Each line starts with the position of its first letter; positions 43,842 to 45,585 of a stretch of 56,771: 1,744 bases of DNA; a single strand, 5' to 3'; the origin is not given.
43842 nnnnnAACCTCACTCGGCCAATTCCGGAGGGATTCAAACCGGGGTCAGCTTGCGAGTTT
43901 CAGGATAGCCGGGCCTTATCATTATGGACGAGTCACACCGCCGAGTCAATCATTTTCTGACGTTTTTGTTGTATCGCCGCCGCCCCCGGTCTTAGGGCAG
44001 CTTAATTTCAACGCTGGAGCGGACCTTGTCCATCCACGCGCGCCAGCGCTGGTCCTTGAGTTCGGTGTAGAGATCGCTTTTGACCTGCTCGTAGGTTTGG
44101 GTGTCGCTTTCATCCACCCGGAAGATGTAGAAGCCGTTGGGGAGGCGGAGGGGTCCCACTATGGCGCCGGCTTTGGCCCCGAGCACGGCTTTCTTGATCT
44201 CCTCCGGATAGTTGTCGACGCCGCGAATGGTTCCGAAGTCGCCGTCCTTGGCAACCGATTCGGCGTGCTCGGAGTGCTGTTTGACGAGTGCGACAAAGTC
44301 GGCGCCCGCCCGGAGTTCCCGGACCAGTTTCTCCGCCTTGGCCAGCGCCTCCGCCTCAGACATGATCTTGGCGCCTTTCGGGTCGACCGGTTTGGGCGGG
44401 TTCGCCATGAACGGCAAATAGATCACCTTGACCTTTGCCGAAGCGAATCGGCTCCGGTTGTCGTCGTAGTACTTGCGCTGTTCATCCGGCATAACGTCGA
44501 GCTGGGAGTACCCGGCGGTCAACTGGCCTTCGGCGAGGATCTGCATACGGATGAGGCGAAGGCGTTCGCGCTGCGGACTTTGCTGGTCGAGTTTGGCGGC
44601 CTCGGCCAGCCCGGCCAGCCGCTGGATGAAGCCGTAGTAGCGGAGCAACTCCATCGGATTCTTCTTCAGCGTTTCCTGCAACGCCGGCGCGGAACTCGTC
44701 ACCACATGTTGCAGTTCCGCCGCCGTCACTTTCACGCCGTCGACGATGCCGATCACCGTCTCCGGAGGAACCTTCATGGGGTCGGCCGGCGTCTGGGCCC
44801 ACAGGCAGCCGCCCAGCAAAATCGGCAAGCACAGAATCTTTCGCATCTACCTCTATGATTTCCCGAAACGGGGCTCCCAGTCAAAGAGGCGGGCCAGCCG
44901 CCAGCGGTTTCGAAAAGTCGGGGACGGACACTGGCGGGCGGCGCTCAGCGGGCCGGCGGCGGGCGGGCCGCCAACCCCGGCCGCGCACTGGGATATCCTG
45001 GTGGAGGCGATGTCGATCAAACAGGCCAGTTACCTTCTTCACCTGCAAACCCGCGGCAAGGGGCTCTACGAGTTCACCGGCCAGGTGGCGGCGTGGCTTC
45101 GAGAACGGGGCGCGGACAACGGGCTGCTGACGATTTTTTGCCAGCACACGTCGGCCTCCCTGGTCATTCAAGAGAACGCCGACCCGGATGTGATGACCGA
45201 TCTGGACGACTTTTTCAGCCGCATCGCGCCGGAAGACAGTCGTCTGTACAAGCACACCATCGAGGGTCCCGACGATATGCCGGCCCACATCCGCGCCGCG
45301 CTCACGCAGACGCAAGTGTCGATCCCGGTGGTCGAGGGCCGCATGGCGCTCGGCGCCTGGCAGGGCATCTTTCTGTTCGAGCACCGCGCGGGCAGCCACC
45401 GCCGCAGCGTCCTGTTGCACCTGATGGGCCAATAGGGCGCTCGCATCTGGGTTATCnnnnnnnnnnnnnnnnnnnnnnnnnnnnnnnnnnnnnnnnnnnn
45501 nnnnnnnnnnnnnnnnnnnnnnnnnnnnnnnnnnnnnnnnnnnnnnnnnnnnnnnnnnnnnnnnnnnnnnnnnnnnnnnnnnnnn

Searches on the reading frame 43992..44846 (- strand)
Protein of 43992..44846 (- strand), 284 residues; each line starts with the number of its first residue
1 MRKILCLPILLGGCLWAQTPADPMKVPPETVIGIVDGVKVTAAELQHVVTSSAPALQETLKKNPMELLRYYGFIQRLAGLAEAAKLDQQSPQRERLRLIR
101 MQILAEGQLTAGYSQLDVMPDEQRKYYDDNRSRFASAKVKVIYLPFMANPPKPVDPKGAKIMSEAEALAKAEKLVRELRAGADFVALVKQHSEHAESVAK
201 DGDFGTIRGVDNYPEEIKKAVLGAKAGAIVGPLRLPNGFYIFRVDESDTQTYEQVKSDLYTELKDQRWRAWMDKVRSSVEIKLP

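Call 52: search_protein_families(library=pfam, proteins=[window:43992-44846:-], max_evalue=0.0001)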
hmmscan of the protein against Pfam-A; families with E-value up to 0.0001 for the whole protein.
window:43992-44846:- (284 aa): 3 families
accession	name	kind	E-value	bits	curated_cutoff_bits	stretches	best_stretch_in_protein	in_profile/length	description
PF00639.27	Rotamase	-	9.2e-13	49.4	21.7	1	162-245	13-96/97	PPIC-type PPIASE domain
PF13145.12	Rotamase_2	-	1.5e-12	48.8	27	1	120-256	3-120/121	PPIC-type PPIASE domain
PF13616.12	Rotamase_3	-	6.8e-12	46.4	22.5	1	126-246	6-114/116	PPIC-type PPIASE domain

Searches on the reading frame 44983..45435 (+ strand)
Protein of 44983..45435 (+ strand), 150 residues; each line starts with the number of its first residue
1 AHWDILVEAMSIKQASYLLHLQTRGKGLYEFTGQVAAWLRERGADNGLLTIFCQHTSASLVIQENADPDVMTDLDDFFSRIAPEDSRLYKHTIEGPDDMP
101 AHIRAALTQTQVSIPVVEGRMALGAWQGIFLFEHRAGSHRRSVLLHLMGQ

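Call 52: search_protein_families(library=pfam, proteins=[window:44983-45435:+], max_evalue=0.0001)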
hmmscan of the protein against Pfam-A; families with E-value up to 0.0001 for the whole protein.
window:44983-45435:+ (150 aa): 1 family
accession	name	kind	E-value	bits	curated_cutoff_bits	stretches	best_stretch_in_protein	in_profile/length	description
PF01894.22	UPF0047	-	3.5e-40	137.2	27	1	31-146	2-116/117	Uncharacterised protein family UPF0047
